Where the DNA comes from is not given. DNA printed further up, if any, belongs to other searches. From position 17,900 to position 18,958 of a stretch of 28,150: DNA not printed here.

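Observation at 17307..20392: Compact operon: O6-alkylguanine methyltransferase, HEAT-repeat protein and two tandem MlaE/YrbE-type permeases, with no ATPase or MCE gene in cis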

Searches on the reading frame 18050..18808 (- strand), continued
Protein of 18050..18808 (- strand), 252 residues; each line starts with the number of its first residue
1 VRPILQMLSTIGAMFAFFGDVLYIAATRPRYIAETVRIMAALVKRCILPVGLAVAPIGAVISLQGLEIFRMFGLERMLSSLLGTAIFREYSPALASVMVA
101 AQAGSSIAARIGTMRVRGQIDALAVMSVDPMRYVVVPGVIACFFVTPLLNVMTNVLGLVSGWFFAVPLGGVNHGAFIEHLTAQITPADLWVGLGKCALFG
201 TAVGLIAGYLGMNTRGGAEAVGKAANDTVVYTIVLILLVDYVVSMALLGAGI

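Call 30: find_homologous_proteins(query=L022:14905-15666:+)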
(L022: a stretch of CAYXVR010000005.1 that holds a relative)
Query L022:14905-15666:+ (254 aa): 8000 proteins with E <= 0.001 among 8000 candidates; the best 120 are listed.
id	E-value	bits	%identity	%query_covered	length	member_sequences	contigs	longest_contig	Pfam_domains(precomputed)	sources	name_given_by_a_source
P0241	2.0e-151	520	94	100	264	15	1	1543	PF00005.34,PF13304.13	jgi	jgi:phospholipid/cholesterol/gamma-HCH transport system ATP-binding protein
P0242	8.6e-149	512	92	100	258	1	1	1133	PF00005.34,PF13304.13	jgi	jgi:phospholipid/cholesterol/gamma-HCH transport system ATP-binding protein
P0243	4.4e-143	493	88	100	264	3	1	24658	PF00005.34,PF13304.13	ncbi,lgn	-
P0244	3.0e-141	487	88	100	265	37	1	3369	PF00005.34,PF13304.13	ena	-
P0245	8.5e-141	486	88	100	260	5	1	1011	PF00005.34,PF13304.13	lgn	-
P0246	1.3e-140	485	88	100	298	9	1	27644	PF00005.34,PF13304.13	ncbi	-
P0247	2.6e-140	484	87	100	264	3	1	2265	PF00005.34,PF13304.13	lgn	-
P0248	2.5e-137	474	85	100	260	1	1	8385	PF00005.34,PF13304.13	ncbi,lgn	-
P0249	7.7e-137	473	85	100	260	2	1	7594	PF00005.34,PF13304.13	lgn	-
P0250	2.9e-136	471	87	99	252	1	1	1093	PF00005.34,PF13304.13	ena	-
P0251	3.8e-136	470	87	100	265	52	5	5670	PF00005.34,PF13304.13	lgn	-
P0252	4.7e-136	470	85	100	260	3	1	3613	PF00005.34,PF13304.13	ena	-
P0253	4.9e-136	470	85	100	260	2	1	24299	PF00005.34,PF13304.13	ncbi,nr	ncbi:MAG: ABC transporter ATP-binding protein [Deltaproteobacteria bacterium]|nr:ABC transporter ATP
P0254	6.6e-136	470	83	100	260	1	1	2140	PF00005.34,PF13304.13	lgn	-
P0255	7.0e-136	470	85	100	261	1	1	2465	PF00005.34,PF13304.13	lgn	-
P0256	1.6e-135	468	85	100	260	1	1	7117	PF00005.34,PF13304.13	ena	-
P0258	2.7e-135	468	85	100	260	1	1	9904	PF00005.34,PF13304.13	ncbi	-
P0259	1.0e-134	466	84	100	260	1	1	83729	PF00005.34,PF13304.13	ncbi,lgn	ncbi:MAG: ABC transporter ATP-binding protein [Myxococcota bacterium]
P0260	1.2e-134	465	85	100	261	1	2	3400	PF00005.34,PF13304.13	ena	-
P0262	2.0e-134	465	85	100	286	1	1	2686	PF00005.34,PF13304.13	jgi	jgi:phospholipid/cholesterol/gamma-HCH transport system ATP-binding protein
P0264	6.8e-134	463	83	100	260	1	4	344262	PF00005.34,PF13304.13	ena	-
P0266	1.0e-133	462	83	100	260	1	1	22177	PF00005.34,PF13304.13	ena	-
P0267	2.4e-133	461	84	100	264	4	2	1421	PF00005.34,PF13304.13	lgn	-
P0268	3.0e-133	461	84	100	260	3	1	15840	PF00005.34,PF13304.13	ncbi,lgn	ncbi:MAG: ABC transporter ATP-binding protein [Nannocystaceae bacterium]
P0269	3.5e-133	461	84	100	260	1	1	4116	PF00005.34,PF13304.13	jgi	jgi:phospholipid/cholesterol/gamma-HCH transport system ATP-binding protein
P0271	1.6e-131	455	83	100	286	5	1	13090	PF00005.34,PF13304.13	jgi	jgi:phospholipid/cholesterol/gamma-HCH transport system ATP-binding protein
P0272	3.3e-131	454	82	100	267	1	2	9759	PF00005.34,PF13304.13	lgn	-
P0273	3.4e-131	454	84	100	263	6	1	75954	PF00005.34,PF13304.13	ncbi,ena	-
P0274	3.7e-129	448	82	100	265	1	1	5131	PF00005.34,PF13304.13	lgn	-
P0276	3.7e-124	431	88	88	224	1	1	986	PF00005.34,PF13304.13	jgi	jgi:phospholipid/cholesterol/gamma-HCH transport system ATP-binding protein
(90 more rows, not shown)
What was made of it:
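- Tried and rejected: Inferring loss of MlaF in the 11.1-Mb genome from the 'longest_contig' column of call 30.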

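Call 31: find_encoding_contigs(protein=P0253, flank=10000, max_places=2)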
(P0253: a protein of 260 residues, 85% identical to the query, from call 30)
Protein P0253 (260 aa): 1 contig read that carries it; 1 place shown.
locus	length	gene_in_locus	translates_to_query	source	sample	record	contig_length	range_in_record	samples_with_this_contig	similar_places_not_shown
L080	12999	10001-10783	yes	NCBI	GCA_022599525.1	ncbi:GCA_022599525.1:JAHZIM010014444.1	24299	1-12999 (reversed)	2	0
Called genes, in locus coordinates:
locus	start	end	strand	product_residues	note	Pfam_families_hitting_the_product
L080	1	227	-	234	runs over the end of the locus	-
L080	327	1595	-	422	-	PF26766:Choice_anch_L (weak)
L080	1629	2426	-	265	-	-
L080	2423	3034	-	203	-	PF04542:Sigma70_r2, PF08281:Sigma70_r4_2, PF04545:Sigma70_r4 (weak)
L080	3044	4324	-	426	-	-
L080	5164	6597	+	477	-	PF01082:Cu2_monooxygen (faint), PF03712:Cu2_monoox_C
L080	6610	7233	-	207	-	PF07638:Sigma70_ECF, PF04542:Sigma70_r2, PF08281:Sigma70_r4_2, PF04545:Sigma70_r4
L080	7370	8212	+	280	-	-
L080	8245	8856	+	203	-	-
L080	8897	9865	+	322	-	-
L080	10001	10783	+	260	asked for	PF00005:ABC_tran, PF13304:AAA_21 (faint)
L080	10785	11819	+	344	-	PF02470:MlaD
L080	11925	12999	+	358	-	?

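Call 32: find_encoding_contigs(protein=P0259, flank=10000, max_places=2)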
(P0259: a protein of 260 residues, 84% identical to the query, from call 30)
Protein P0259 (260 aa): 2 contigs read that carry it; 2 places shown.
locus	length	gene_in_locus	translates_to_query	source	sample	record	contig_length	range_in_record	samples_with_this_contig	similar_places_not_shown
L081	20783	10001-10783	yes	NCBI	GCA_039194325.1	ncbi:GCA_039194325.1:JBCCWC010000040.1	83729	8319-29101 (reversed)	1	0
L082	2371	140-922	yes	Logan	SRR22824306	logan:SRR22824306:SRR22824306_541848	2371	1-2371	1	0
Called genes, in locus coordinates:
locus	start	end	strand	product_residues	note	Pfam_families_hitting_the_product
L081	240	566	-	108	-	-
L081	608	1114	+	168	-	-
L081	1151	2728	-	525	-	PF00171:Aldedh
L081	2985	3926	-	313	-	PF05544:Pro_racemase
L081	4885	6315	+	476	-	PF01082:Cu2_monooxygen (weak), PF03712:Cu2_monoox_C (weak)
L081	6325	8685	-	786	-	-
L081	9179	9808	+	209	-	-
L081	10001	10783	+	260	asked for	PF00005:ABC_tran, PF13304:AAA_21 (faint)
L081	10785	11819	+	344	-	PF02470:MlaD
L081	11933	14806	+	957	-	PF00069:Pkinase, PF07714:PK_Tyr_Ser-Thr, PF07719:TPR_2 (weak), PF13424:TPR_12, PF24885:TPR_NPHP3, PF13424:TPR_12, PF24885:TPR_NPHP3, PF13374:TPR_10, +6 more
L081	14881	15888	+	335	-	PF00685:Sulfotransfer_1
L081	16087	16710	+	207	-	PF00565:SNase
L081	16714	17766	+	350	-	PF00520:Ion_trans (weak), PF07885:Ion_trans_2, PF22614:Slo-like_RCK, PF02254:TrkA_N, PF06241:Castor_Poll_mid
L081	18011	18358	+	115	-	PF04542:Sigma70_r2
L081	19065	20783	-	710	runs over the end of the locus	PF00069:Pkinase, PF07714:PK_Tyr_Ser-Thr, PF03781:FGE-sulfatase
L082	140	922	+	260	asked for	PF00005:ABC_tran, PF13304:AAA_21 (faint)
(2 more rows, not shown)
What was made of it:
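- In the two loci whose neighbourhood was read (L080, L081) it is still adjacent to MlaD (calls 31, 32).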

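Call 47: search_solved_structures(query=window:18050-18808:-, max_evalue=0.001)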
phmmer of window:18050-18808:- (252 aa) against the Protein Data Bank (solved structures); distinct sequences matched with E-value up to 0.001: 6.
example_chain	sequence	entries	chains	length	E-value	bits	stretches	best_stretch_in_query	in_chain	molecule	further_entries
8fed_I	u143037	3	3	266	1.3e-24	90.4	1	7-244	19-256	Conserved hypothetical integral membrane protein Yrbe1a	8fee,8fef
7ch8_G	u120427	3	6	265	2.7e-24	89.4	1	50-249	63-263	Probable permease of ABC transporter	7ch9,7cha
6z5u_A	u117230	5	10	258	1.6e-19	73.8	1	49-249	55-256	ABC transporter permease | Intermembrane phospholipid transport system permease protein MlaE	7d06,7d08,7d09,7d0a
6ic4_G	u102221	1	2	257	1.7e-19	73.7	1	49-249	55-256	ABC transporter permease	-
6xbd_G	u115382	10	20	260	6.7e-19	71.8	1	54-249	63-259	Phospholipid ABC transporter permease protein MlaE | Uncharacterized protein | Lipid asymmetry maintenance ABC transporter permease subunit MlaE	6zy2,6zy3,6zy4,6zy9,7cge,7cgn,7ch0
8fed_J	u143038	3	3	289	2.6e-09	40.4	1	41-250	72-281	ABC-transporter integral membrane protein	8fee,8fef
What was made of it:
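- Closest known: Actinobacterial Mce systems. Same: MlaE1 matches YrbE1A as well as it matches any MlaE (90 bits; call 47).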

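Call 57: search_protein_families(library=pfam, proteins=[L081:10785-11819:+, L081:10001-10783:+, L011:12333-13403:+, L014:2443-3849:-, L019:2392-3021:+, L022:13848-14792:-, L022:13249-13818:-, L031:11676-13970:+], max_evalue=0.001)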
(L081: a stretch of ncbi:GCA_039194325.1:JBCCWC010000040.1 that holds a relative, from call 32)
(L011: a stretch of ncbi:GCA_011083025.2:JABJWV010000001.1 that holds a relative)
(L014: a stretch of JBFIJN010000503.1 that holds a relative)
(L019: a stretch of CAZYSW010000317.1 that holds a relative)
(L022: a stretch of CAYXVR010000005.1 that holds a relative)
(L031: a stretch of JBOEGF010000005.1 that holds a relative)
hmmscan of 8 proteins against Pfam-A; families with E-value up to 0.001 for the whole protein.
L081:10785-11819:+ (344 aa): 1 family
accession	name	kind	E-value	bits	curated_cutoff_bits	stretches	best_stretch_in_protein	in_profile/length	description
PF02470.25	MlaD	-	3.6e-16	59.6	25.1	1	34-109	2-81/81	MlaD protein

L081:10001-10783:+ (260 aa): 4 families
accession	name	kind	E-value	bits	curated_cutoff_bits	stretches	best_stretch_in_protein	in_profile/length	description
PF00005.33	ABC_tran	-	2.4e-31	109.6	25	1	23-177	1-136/137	ABC transporter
PF13304.12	AAA_21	-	5.8e-09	36.9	27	0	35-80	1-46/304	AAA domain, putative AbiEii toxin, Type IV TA system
PF13401.12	AAA_22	-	0.00021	22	27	1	32-97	4-33/130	AAA domain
PF25199.1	nSTAND_NTPase5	-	0.00056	20.2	34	1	23-76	29-85/145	Novel STAND NTPase 5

L011:12333-13403:+ (356 aa): 2 families
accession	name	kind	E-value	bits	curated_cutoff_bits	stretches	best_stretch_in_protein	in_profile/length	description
PF02470.25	MlaD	-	2.4e-14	53.8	25.1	1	34-109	2-81/81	MlaD protein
PF06103.16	DUF948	-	0.00019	22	37.2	0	180-219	23-62/89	Bacterial protein of unknown function (DUF948)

L014:2443-3849:- (468 aa): 1 family
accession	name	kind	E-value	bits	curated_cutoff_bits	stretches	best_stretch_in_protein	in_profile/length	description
PF04055.27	Radical_SAM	-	4.9e-25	89.1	29.5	1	67-201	2-143/166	Radical SAM superfamily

L019:2392-3021:+ (209 aa): 1 family
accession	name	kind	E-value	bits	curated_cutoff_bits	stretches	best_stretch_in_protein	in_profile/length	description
PF06468.19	Spond_N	-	0.00064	20.3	24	1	40-155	49-152/194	Spondin_N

L022:13848-14792:- (314 aa): 0 families

L022:13249-13818:- (189 aa): 8 families
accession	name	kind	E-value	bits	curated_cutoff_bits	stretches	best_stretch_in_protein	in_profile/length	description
PF08281.18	Sigma70_r4_2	-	5.2e-15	55.3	25.7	1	122-173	3-54/54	Sigma-70, region 4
PF07638.17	Sigma70_ECF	-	1.3e-11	45.2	21.1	1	56-177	56-183/185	ECF sigma factor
PF04545.22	Sigma70_r4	-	1e-10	41.4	24.1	1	126-174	1-49/50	Sigma-70, region 4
PF04542.20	Sigma70_r2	-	2.6e-10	40.4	24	1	27-95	1-71/71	Sigma-70 region 2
PF13384.12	HTH_23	-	4.2e-06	26.8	24.6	1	132-167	4-39/50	Homeodomain-like domain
PF13556.12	HTH_30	-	4.1e-05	23.7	27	1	144-177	11-44/59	PucR C-terminal helix-turn-helix domain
PF22233.2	PhyR_sigma-like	-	0.00017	21.7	27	1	129-169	3-43/50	Response regulator PhyR, sigma-like domain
PF12728.13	HTH_17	-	0.0004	21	27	0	146-168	2-23/51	Helix-turn-helix domain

L031:11676-13970:+ (764 aa): 1 family
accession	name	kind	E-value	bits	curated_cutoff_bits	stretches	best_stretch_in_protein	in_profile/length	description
PF06468.19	Spond_N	-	3.5e-09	37.5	24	1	580-702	33-152/194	Spondin_N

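Call 64: list_cluster_members(proteins=[P0253, P0259, P0258, P0268, P0256, P0252, P0260, P0264, P0266, P0269])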
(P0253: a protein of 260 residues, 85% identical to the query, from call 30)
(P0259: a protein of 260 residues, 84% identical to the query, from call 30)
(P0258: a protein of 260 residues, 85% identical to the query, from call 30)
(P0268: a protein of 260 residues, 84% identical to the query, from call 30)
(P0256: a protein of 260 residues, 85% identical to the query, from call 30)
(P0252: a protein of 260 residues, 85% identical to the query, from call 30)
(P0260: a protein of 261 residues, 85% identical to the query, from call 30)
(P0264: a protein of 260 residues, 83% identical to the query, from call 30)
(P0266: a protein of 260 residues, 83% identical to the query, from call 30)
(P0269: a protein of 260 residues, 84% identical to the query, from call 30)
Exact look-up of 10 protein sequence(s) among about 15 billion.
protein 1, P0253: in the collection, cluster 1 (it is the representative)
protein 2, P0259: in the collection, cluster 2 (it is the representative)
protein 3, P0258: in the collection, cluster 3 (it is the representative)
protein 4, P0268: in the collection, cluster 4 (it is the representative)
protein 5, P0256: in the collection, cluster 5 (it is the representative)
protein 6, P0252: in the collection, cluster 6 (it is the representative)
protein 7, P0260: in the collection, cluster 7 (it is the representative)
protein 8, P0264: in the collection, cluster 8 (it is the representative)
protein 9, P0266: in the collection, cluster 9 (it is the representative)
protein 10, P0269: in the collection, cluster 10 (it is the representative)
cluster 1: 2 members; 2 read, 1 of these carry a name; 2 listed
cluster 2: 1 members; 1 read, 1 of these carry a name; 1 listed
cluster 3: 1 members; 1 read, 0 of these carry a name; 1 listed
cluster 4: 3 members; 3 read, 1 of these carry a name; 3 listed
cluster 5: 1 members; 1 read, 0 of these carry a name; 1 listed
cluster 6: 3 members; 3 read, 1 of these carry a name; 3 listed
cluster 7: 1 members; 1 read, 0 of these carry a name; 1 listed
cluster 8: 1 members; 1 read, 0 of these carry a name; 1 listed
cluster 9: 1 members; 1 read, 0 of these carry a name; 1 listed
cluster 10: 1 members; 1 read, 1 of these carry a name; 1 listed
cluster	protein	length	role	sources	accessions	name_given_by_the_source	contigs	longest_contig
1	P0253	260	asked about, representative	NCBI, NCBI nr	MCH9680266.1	MAG: ABC transporter ATP-binding protein [Deltaproteobacteria bacterium] | ABC transporter ATP-binding protein [Deltaproteobacteria bacterium]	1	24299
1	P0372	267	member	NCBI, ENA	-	-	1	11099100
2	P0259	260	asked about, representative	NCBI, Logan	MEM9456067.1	MAG: ABC transporter ATP-binding protein [Myxococcota bacterium]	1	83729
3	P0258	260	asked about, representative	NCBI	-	-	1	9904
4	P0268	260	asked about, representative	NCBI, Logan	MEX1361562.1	MAG: ABC transporter ATP-binding protein [Nannocystaceae bacterium]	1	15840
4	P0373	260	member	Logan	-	-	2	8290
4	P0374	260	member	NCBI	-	-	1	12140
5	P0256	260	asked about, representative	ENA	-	-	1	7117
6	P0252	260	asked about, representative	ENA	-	-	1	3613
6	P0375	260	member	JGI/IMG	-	phospholipid/cholesterol/gamma-HCH transport system ATP-binding protein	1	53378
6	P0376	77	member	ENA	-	-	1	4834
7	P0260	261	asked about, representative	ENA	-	-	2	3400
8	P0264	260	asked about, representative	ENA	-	-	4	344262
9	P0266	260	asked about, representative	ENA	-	-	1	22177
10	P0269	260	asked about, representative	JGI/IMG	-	phospholipid/cholesterol/gamma-HCH transport system ATP-binding protein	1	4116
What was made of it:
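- Tried and rejected: Cluster listing showed the genome does encode the orthologue (P0372; call 64).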

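Call 66: list_cluster_members(proteins=[P0267, P0251, P0250, P0276, P0273, P0274, P0271, P0262, P0244, P0272])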
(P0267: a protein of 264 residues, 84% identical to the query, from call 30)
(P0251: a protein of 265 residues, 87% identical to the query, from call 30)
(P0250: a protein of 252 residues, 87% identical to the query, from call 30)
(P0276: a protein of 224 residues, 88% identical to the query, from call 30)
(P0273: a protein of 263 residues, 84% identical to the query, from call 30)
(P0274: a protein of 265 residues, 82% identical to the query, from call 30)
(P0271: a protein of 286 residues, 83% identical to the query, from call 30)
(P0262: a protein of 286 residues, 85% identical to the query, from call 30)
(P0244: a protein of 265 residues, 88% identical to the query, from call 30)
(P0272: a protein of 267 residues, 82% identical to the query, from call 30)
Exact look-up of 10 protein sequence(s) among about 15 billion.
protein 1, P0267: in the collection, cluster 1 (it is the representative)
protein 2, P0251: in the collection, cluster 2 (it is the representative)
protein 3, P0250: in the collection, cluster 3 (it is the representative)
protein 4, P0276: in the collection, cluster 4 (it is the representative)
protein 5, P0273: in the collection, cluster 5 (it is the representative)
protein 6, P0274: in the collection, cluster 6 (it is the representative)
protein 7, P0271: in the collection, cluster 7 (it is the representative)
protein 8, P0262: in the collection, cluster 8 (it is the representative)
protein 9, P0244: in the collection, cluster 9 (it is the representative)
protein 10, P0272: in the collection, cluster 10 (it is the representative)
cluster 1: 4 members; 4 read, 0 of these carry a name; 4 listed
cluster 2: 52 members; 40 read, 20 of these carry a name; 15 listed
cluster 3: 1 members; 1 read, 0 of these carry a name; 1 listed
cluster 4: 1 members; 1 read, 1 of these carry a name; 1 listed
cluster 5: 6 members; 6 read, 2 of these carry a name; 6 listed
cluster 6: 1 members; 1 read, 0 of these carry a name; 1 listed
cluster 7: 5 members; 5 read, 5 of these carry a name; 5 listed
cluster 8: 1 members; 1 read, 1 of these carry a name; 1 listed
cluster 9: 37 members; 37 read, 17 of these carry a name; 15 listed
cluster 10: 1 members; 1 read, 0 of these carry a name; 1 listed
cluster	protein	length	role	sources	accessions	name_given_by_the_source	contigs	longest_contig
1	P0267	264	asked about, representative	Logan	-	-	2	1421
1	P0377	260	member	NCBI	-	-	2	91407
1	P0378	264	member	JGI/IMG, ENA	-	-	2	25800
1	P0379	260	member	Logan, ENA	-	-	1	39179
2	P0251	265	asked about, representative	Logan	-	-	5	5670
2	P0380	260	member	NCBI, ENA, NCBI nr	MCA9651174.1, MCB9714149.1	MAG: ABC transporter ATP-binding protein [Myxococcales bacterium] | ABC transporter ATP-binding protein [Myxococcales bacterium]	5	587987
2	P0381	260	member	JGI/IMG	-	phospholipid/cholesterol/gamma-HCH transport system ATP-binding protein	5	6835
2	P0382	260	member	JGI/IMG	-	phospholipid/cholesterol/gamma-HCH transport system ATP-binding protein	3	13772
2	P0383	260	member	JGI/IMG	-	phospholipid/cholesterol/gamma-HCH transport system ATP-binding protein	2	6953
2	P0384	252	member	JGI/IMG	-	phospholipid/cholesterol/gamma-HCH transport system ATP-binding protein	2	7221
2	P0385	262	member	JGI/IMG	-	phospholipid/cholesterol/gamma-HCH transport system ATP-binding protein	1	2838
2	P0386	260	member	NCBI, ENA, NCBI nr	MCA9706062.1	MAG: ABC transporter ATP-binding protein [Myxococcales bacterium] | ABC transporter ATP-binding protein [Myxococcales bacterium]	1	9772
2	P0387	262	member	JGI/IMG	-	phospholipid/cholesterol/gamma-HCH transport system ATP-binding protein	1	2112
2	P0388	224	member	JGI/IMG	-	phospholipid/cholesterol/gamma-HCH transport system ATP-binding protein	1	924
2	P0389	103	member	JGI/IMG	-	phospholipid/cholesterol/gamma-HCH transport system ATP-binding protein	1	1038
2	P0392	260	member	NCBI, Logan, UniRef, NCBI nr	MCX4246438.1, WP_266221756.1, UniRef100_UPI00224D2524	ABC transporter ATP-binding protein [Paraliomyxa miuraensis] | ABC transporter ATP-binding protein n=1 Tax=Paraliomyxa miuraensis TaxID=376150 ...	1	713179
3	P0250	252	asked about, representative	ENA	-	-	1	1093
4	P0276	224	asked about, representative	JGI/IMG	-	phospholipid/cholesterol/gamma-HCH transport system ATP-binding protein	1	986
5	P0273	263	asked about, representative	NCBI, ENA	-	-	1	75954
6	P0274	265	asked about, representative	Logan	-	-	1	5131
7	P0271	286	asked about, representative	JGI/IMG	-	phospholipid/cholesterol/gamma-HCH transport system ATP-binding protein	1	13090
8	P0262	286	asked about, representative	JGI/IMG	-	phospholipid/cholesterol/gamma-HCH transport system ATP-binding protein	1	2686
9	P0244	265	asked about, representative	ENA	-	-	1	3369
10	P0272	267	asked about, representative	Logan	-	-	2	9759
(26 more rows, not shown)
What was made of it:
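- On Mla/MCE-type ABC transporter operon: An unlinked F-D pair (calls 32, 57) and unlinked MlaF orthologues (calls 64, 66) were found in genomes of the window's clade.
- MlaF orthologues are retained (calls 64, 66).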
